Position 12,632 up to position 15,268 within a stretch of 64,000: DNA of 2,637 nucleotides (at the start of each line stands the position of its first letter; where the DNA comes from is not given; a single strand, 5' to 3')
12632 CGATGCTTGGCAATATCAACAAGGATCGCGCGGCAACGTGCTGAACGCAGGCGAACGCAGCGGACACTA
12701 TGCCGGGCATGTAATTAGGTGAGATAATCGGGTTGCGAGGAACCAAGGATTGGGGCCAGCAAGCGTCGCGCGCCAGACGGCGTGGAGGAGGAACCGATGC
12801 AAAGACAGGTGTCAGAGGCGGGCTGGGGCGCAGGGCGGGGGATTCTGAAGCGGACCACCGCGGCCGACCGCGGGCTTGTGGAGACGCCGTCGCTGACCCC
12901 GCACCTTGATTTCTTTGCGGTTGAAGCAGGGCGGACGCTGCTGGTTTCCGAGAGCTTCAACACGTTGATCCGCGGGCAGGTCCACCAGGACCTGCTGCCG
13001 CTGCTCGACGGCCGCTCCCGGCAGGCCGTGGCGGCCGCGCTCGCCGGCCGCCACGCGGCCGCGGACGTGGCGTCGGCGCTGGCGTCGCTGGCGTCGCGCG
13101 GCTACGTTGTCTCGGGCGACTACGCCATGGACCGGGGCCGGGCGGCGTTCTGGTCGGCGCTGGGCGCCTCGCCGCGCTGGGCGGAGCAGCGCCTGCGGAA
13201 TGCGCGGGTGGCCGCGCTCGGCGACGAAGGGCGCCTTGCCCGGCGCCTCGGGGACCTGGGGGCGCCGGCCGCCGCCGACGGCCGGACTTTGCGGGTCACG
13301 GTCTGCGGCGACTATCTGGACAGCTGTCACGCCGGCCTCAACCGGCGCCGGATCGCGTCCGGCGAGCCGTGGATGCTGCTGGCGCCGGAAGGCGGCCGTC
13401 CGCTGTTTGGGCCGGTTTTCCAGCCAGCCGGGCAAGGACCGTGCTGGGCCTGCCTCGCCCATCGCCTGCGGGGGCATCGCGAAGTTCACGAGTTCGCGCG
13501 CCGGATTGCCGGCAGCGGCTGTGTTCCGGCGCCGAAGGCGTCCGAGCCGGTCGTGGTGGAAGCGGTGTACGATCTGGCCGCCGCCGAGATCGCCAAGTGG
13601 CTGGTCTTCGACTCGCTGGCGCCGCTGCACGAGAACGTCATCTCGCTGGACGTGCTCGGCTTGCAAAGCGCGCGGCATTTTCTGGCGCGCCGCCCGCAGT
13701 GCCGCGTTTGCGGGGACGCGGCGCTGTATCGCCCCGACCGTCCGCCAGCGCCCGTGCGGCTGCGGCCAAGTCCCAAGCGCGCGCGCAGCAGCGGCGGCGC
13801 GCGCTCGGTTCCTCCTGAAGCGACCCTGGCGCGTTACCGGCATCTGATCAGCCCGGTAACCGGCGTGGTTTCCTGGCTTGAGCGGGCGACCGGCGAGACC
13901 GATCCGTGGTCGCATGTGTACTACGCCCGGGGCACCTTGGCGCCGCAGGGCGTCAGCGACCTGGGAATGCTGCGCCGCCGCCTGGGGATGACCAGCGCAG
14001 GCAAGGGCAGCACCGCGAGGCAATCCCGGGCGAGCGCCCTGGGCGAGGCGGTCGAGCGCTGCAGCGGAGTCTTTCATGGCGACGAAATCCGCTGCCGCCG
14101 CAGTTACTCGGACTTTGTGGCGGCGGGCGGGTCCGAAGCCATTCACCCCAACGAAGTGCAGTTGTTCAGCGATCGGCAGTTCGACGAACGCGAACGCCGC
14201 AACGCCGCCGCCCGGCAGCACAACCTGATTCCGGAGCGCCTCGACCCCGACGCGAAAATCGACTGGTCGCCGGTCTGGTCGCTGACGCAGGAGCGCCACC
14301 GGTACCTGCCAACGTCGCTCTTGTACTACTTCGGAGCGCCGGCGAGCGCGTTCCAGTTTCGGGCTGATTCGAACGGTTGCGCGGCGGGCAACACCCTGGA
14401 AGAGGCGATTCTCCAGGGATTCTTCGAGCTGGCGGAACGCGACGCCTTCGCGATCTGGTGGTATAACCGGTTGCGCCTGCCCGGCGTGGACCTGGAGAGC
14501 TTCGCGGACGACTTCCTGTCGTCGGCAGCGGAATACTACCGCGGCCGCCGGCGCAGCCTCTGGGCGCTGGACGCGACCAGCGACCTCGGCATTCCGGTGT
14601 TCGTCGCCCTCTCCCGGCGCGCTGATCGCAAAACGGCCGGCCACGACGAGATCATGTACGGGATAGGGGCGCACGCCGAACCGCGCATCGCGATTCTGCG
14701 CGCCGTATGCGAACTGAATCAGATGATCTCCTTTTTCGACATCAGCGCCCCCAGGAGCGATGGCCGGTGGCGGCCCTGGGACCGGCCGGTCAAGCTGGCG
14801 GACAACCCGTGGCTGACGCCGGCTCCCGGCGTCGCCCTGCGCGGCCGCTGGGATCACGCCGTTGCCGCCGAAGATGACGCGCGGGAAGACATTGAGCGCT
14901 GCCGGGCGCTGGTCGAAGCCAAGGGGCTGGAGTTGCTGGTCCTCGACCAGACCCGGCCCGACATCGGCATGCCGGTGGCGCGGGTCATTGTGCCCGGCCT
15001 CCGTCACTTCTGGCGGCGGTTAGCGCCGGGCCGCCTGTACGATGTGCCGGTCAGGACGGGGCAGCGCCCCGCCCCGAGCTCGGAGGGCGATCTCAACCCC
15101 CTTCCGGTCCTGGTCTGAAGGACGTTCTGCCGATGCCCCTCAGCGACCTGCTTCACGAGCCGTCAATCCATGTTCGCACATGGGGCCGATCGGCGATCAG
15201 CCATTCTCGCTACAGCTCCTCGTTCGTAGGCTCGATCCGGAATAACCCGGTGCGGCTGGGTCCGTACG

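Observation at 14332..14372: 41-nt hypervariable patch in the YcaO domain that co-varies with the core peptide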

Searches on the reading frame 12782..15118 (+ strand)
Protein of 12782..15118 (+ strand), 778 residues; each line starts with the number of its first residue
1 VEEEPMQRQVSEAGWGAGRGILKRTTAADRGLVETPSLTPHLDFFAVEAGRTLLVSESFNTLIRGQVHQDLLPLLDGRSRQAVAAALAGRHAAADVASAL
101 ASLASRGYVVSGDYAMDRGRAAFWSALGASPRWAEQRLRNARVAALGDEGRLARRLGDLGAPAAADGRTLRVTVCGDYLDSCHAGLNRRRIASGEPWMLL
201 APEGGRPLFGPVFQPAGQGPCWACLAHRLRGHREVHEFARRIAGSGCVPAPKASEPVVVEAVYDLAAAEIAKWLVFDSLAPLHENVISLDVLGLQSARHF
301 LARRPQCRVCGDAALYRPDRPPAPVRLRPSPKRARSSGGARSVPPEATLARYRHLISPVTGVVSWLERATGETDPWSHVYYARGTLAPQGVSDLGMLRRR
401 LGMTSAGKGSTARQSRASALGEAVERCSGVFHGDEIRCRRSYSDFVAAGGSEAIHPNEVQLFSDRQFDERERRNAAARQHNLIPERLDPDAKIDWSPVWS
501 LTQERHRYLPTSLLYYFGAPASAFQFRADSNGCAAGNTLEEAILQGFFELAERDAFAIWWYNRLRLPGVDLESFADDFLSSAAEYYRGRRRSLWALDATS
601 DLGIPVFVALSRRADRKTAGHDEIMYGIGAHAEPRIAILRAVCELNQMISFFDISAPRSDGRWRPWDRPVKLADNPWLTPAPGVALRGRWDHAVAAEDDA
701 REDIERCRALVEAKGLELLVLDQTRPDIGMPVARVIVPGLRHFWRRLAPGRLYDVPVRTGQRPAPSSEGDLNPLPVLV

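Call 9: search_protein_families(library=pfam, proteins=[window:12782-15118:+], max_evalue=0.01)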
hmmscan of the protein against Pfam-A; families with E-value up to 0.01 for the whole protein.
window:12782-15118:+ (778 aa): 1 family
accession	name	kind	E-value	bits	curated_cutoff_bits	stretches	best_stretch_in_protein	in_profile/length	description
PF02624.21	YcaO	-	2.2e-96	323.5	25.7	1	406-741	1-325/325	YcaO cyclodehydratase, ATP-ad Mg2+-binding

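Call 10: search_protein_families(library=ncbifam, proteins=[window:12782-15118:+], max_evalue=0.01)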
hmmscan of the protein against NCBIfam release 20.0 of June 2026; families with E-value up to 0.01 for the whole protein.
window:12782-15118:+ (778 aa): 6 families
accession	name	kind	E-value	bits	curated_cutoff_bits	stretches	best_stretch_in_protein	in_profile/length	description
TIGR03604.1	TOMM_cyclo_SagD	subfamily_domain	9.6e-77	258.4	219.25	1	407-775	1-373/377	thiazole/oxazole-forming peptide maturase, SagD family component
TIGR03882.1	cyclo_dehyd_2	equivalog_domain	1.7e-43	148.7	36.9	1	196-363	2-164/164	TOMM precursor leader peptide-binding protein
TIGR03266.1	methan_mark_1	equivalog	8.1e-40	136.9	365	1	406-743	56-365/376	YcaO-related McrA-glycine thioamidation protein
TIGR00702.1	TIGR00702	domain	7.8e-29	100.9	75.65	1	405-740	51-364/377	YcaO-type kinase domain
NF040716.1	YcaO_for_S12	equivalog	2.9e-06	26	700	1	403-569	53-216/571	30S ribosomal protein S12 methylthiotransferase accessory factor YcaO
TIGR03549.1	TIGR03549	equivalog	0.002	16.4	900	0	406-651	204-442/723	OsmC domain/YcaO domain-containing protein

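Call 12: find_homologous_proteins(query=window:12782-15118:+, max_evalue=1e-20)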
Query window:12782-15118:+ (778 aa): 1009 proteins with E <= 1e-20 among 8000 candidates; the best 120 are listed.
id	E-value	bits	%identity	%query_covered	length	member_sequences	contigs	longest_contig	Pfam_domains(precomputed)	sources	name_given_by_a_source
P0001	0.0e+0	1735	99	99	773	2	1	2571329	PF02624.22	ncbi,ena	-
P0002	0.0e+0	1242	71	99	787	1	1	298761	PF02624.22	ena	-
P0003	0.0e+0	1235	71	99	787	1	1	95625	PF02624.22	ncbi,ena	-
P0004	0.0e+0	1080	63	98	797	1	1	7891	PF21084.3,PF02624.22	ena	-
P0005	0.0e+0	1076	64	98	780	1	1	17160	PF02624.22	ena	-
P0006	0.0e+0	1073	62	98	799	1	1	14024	PF21084.3,PF02624.22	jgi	-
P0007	0.0e+0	1067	64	98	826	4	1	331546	PF21084.3,PF02624.22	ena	-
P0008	0.0e+0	1065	64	97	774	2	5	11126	PF02624.22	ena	-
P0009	0.0e+0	1062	62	98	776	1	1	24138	PF21084.3,PF02624.22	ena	-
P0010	0.0e+0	1062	63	98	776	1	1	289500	PF21084.3,PF02624.22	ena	-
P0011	0.0e+0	1061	63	98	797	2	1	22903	PF21084.3,PF02624.22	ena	-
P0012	0.0e+0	1059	64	97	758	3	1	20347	PF02624.22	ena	-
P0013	0.0e+0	1058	62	98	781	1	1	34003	PF21084.3,PF02624.22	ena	-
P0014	0.0e+0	1057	62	98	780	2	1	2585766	PF21084.3,PF02624.22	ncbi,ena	-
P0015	0.0e+0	1056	62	97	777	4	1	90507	PF02624.22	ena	-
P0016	0.0e+0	1056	63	97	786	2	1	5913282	PF02624.22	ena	-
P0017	0.0e+0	1055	63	97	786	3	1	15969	PF02624.22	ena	-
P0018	0.0e+0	1055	63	97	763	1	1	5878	PF21084.3,PF02624.22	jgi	jgi:ribosomal protein S12 methylthiotransferase accessory factor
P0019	0.0e+0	1055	62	98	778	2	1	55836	PF21084.3,PF02624.22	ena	-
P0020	0.0e+0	1055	62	97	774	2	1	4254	PF21084.3,PF02624.22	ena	-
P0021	0.0e+0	1053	63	98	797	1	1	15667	PF21084.3,PF02624.22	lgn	-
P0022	0.0e+0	1053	64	97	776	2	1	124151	PF21084.3,PF02624.22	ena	-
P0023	0.0e+0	1052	62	98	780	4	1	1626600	PF02624.22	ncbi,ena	-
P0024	0.0e+0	1051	62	100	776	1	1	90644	PF21084.3,PF02624.22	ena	-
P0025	0.0e+0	1051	63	97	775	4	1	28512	PF02624.22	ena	-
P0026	0.0e+0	1051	60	100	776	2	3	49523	PF02624.22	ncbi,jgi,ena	-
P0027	0.0e+0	1050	60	99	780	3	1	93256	PF21084.3,PF02624.22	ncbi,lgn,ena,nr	ncbi:MAG: TOMM precursor leader peptide-binding protein [Gammaproteobacteria bacterium]|nr:TOMM prec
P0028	0.0e+0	1050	62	97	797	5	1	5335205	PF21084.3,PF02624.22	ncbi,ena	-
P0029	0.0e+0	1048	63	97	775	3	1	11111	PF02624.22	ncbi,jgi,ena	-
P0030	0.0e+0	1048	63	97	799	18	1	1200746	PF02624.22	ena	-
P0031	0.0e+0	1048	62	98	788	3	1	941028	PF02624.22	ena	-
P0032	0.0e+0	1048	63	97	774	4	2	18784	PF21084.3,PF02624.22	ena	-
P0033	0.0e+0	1048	63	97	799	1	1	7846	PF02624.22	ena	-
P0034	0.0e+0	1045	62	97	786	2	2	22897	PF02624.22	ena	-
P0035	0.0e+0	1045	63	97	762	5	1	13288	PF21084.3,PF02624.22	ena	-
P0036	0.0e+0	1044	62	100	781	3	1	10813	PF02624.22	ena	-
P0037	0.0e+0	1042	62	98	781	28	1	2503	PF21084.3,PF02624.22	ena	-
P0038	0.0e+0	1039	63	97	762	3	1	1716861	PF02624.22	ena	-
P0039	0.0e+0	1039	79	75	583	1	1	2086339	PF02624.22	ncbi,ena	-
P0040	0.0e+0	1038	62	98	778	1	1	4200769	PF21084.3,PF02624.22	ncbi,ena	-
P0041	0.0e+0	1037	61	97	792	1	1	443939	PF21084.3,PF02624.22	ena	-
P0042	0.0e+0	1037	62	97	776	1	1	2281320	PF02624.22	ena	-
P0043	0.0e+0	1037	62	98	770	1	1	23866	PF21084.3,PF02624.22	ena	-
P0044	0.0e+0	1037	62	97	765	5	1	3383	PF21084.3,PF02624.22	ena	-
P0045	0.0e+0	1036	63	98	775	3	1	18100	PF02624.22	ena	-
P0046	0.0e+0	1036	62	97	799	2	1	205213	PF02624.22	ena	-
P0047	0.0e+0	1036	62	97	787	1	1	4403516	PF21084.3,PF02624.22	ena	-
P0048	0.0e+0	1035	62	97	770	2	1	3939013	PF02624.22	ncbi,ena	-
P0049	0.0e+0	1035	60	98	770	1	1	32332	PF21084.3,PF02624.22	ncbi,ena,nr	ncbi:MAG: TOMM precursor leader peptide-binding protein [Gammaproteobacteria bacterium]|nr:TOMM prec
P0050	0.0e+0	1034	63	97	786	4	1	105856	PF02624.22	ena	-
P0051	0.0e+0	1034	62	98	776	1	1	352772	PF21084.3,PF02624.22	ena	-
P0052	0.0e+0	1034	63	98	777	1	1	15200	PF21084.3,PF02624.22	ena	-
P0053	0.0e+0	1034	62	99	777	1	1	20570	PF21084.3,PF02624.22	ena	-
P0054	0.0e+0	1033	62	98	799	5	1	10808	PF21084.3,PF02624.22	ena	-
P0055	0.0e+0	1033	62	98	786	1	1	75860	PF21084.3,PF02624.22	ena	-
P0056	0.0e+0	1032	61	97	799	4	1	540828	PF02624.22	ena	-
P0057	0.0e+0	1031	62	97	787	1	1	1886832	PF02624.22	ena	-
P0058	0.0e+0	1031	62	99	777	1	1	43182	PF02624.22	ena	-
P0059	0.0e+0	1031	60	98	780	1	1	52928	PF02624.22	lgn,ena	-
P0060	0.0e+0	1031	63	97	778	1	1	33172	PF02624.22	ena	-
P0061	0.0e+0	1031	62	98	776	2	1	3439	PF21084.3,PF02624.22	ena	-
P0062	0.0e+0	1031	62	97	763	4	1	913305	PF02624.22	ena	-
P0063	0.0e+0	1030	62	98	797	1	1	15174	PF02624.22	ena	-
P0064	0.0e+0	1030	62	97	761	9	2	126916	PF21084.3,PF02624.22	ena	-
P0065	0.0e+0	1030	61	98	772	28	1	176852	PF21084.3,PF02624.22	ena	-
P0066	0.0e+0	1029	62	97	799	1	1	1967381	PF02624.22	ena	-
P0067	0.0e+0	1029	62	97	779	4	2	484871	PF21084.3,PF02624.22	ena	-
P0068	0.0e+0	1028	61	98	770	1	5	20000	PF21084.3,PF02624.22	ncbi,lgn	-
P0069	0.0e+0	1028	62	97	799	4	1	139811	PF02624.22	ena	-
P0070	0.0e+0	1028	62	98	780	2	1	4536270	PF02624.22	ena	-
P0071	0.0e+0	1027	62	97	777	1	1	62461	PF21084.3,PF02624.22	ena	-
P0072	0.0e+0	1027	63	97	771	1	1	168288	PF02624.22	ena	-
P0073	0.0e+0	1027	60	98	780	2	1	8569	PF02624.22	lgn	-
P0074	0.0e+0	1025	62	97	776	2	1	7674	PF02624.22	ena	-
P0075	0.0e+0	1025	61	97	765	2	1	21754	PF02624.22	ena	-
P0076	0.0e+0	1024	63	95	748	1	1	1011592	PF21084.3,PF02624.22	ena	-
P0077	0.0e+0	1024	62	97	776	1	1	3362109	PF02624.22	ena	-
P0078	0.0e+0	1024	62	98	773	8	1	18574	PF21084.3,PF02624.22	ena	-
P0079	0.0e+0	1022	61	97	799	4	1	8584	PF02624.22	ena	-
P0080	0.0e+0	1022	62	97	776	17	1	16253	PF21084.3,PF02624.22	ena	-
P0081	0.0e+0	1022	62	98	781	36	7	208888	PF02624.22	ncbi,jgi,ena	-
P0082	0.0e+0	1021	61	97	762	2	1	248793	PF21084.3,PF02624.22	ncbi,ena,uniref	ncbi:TOMM precursor leader peptide-binding protein [Candidatus Palauibacter sp.]|uniref:TOMM precurs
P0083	0.0e+0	1021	62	98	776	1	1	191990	PF21084.3,PF02624.22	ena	-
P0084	0.0e+0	1021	61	98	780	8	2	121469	PF02624.22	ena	-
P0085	0.0e+0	1021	61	98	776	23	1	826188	PF21084.3,PF02624.22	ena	-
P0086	0.0e+0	1021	61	97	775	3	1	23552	PF02624.22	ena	-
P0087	0.0e+0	1021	61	97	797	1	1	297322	PF21084.3,PF02624.22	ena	-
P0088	0.0e+0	1021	62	97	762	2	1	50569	PF21084.3,PF02624.22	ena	-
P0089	0.0e+0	1020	62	99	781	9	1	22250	PF21084.3,PF02624.22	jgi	jgi:ribosomal protein S12 methylthiotransferase accessory factor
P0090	0.0e+0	1020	62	98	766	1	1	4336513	PF21084.3,PF02624.22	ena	-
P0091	0.0e+0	1020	62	97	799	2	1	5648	PF02624.22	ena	-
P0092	0.0e+0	1020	61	97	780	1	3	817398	PF21084.3,PF02624.22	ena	-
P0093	0.0e+0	1020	60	98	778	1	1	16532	PF02624.22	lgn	-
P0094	0.0e+0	1020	62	97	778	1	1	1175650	PF21084.3,PF02624.22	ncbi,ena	-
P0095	0.0e+0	1020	61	97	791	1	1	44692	PF21084.3,PF02624.22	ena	-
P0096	0.0e+0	1020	62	97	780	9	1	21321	PF02624.22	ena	-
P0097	0.0e+0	1019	61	97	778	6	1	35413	PF21084.3,PF02624.22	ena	-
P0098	0.0e+0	1019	61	98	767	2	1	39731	PF02624.22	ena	-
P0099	0.0e+0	1019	62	97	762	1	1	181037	PF21084.3,PF02624.22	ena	-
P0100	0.0e+0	1019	62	98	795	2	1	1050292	PF02624.22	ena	-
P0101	0.0e+0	1019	62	97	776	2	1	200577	PF02624.22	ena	-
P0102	0.0e+0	1019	62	97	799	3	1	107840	PF21084.3,PF02624.22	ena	-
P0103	0.0e+0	1019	61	98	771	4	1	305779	PF21084.3,PF02624.22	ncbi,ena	-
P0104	0.0e+0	1019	61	98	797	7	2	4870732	PF02624.22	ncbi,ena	-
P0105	0.0e+0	1019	62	97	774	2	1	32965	PF21084.3,PF02624.22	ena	-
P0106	0.0e+0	1019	61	98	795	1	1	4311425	PF21084.3,PF02624.22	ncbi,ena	-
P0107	0.0e+0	1018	63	98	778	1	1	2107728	PF02624.22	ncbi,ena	-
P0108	0.0e+0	1018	61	98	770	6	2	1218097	PF21084.3,PF02624.22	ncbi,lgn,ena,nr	ncbi:MAG: TOMM precursor leader peptide-binding protein [Gammaproteobacteria bacterium]|nr:TOMM prec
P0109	0.0e+0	1017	61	97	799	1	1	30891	PF21084.3,PF02624.22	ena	-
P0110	0.0e+0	1016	61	98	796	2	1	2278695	PF02624.22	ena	-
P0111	0.0e+0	1015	60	98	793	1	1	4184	PF21084.3,PF02624.22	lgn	-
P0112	0.0e+0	1014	59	97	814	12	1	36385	PF21084.3,PF02624.22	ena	-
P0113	0.0e+0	1014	60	98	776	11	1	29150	PF21084.3,PF02624.22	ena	-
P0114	0.0e+0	1013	60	100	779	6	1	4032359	PF21084.3,PF02624.22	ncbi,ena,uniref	ncbi:TOMM precursor leader peptide-binding protein [Candidatus Palauibacter sp.]|uniref:TOMM precurs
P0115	0.0e+0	1013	62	97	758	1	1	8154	PF02624.22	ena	-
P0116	0.0e+0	1013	62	97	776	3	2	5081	PF02624.22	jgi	-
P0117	0.0e+0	1013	61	98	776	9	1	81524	PF21084.3,PF02624.22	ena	-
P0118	0.0e+0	1013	60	98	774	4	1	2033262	PF21084.3,PF02624.22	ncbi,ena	-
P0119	0.0e+0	1012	61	97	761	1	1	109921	PF21084.3,PF02624.22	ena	-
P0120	0.0e+0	1012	60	97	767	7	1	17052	PF21084.3,PF02624.22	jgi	-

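Call 15: find_encoding_contigs(protein=P0001, flank=10000, max_places=4)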
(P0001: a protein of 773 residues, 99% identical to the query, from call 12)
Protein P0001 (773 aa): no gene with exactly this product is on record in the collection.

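Call 16: find_encoding_contigs(protein=P0039, flank=10000, max_places=4)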
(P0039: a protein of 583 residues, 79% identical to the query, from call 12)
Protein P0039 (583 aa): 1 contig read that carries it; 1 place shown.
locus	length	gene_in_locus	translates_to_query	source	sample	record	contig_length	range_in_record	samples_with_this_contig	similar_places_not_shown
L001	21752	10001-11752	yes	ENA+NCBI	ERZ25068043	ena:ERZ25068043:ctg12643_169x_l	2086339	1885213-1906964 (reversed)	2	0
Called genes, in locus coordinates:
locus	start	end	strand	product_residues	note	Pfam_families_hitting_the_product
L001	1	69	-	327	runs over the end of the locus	-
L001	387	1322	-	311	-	-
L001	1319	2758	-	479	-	PF00939:Na_sulph_symp, PF03600:CitMHS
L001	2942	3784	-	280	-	-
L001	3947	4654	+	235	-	PF05685:Uma2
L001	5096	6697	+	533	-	PF13191:AAA_16 (weak), PF13401:AAA_22 (weak)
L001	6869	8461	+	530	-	PF13191:AAA_16 (weak), PF13401:AAA_22 (weak)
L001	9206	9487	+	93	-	PF02979:NHase_alpha (weak)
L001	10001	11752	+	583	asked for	PF02624:YcaO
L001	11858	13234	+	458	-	PF22767:ThcOx (weak), PF00881:Nitroreductase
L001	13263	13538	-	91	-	-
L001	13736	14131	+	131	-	-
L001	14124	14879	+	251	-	PF08843:AbiEii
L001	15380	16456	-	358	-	PF12146:Hydrolase_4, PF00561:Abhydrolase_1, PF12697:Abhydrolase_6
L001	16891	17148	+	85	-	PF22513:FitA-like_RHH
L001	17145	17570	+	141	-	PF01850:PIN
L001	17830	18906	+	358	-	-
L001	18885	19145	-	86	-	-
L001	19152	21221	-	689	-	PF00930:DPPIV_N (faint), PF26549:Tricorn_N (weak), PF07676:PD40 (weak), PF26549:Tricorn_N, PF00326:Peptidase_S9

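Call 18: find_related_loci(query=A1, collection=genome_contigs, flank=10000)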
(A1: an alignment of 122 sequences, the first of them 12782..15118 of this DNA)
Query A1 (778 aa) in genome_contigs; peptide patterns used: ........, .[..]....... (x = any residue, [..] = any of these).
599 stretches matched a pattern (row limit reached: there are more); 569 encode a relative of the query (tblastn E <= 1e-3); the best 80 are kept; 80 distinct loci.
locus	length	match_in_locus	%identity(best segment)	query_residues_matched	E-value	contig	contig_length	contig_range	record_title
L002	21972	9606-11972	70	4-778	0e+0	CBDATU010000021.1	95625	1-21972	MAG: uncultured Rhodobacter sp. isolate 43686f86-583c-494a-8daa-9842116a73c5 genome assembly, contig: contig_21, whole g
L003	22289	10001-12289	62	19-777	0e+0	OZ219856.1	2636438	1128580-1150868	MAG: Alphaproteobacteria bacterium isolate d3d0b66b-18c7-443e-bf48-04344bd14b82 genome assembly, chromosome: 1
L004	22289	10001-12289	61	19-777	0e+0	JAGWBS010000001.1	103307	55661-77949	MAG: Proteobacteria bacterium isolate 277c_39 scaffold_65, whole genome shotgun sequence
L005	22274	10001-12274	63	20-772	0e+0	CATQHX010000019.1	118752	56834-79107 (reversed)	MAG: Vicinamibacterales bacterium isolate b531ce64-1057-46bd-a004-e227214a256a genome assembly, contig: contig_19, whole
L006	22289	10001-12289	63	19-777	0e+0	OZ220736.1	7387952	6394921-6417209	MAG: Vicinamibacterales bacterium isolate e96e4bd8-36b5-4932-a7c8-d2011ef2eb69 genome assembly, chromosome: 1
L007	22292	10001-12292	62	18-777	0e+0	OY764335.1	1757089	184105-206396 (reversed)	MAG: uncultured candidatus Porisulfidus sp. isolate 93d2c08f-77fa-417a-97c6-1065e5bfdc34 genome assembly, chromosome: 1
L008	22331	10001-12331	59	7-777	0e+0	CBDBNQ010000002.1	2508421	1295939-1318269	MAG: Nitrospirales bacterium isolate a682887b-61b0-46b6-b4c5-97f9e0a0637c genome assembly, contig: contig_2, whole genom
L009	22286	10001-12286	58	20-777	0e+0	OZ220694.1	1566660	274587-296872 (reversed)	MAG: uncultured candidatus Porisulfidus sp. isolate d7aced61-d1d5-4481-893f-ca77f0084939 genome assembly, chromosome: 1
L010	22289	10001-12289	61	19-777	0e+0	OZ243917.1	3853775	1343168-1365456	MAG: Alphaproteobacteria bacterium isolate 02e1f9bb-dbd4-4ed1-82e0-245be44422fa genome assembly, chromosome: 1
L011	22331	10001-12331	60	1-777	0e+0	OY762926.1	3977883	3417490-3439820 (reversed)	MAG: Gemmatimonadota bacterium isolate 6e3ee631-f785-49ea-85f7-2f24cfa146af genome assembly, chromosome: 1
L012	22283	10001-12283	61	21-777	0e+0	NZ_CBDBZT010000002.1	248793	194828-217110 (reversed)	MAG: Candidatus Palauibacter sp. isolate d913a111-4b0a-4343-aa09-6fb2a46b27a4 contig_2, whole genome shotgun sequence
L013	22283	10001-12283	61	19-777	0e+0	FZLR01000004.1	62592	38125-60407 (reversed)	Rhodospirillaceae bacterium Spongia_Bin9 genome assembly, contig: NODE_4_length_62592_cov_5.44318, whole genome shotgun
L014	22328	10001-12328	57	1-777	0e+0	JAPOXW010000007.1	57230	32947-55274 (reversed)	MAG: Gammaproteobacteria bacterium isolate COS4_bin_16 NODE_556_length_57230_cov_19.1768, whole genome shotgun sequence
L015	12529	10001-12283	60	19-778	0e+0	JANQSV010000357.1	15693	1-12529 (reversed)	MAG: Pseudomonadales bacterium isolate IP30b_bin.5 k99_1074616, whole genome shotgun sequence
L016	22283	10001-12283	60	20-777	0e+0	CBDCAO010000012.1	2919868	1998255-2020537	MAG: Thalassobaculaceae bacterium isolate afc6a102-a657-4c4c-8f42-853f76fb2351 genome assembly, contig: contig_12, whole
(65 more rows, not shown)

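Call 22: list_cluster_members(proteins=[P0001, P0002, P0039])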
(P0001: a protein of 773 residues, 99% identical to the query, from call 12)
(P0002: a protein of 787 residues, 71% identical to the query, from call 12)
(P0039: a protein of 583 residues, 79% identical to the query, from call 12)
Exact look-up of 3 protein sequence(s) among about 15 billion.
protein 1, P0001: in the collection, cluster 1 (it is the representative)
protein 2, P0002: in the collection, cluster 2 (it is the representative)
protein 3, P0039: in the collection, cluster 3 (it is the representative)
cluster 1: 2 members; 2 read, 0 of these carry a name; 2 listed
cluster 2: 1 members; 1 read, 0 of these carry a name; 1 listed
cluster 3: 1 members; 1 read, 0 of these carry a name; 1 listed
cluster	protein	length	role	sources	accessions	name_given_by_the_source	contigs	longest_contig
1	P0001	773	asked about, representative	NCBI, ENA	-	-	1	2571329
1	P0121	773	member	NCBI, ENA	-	-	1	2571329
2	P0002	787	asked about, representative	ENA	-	-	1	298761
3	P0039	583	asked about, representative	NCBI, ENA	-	-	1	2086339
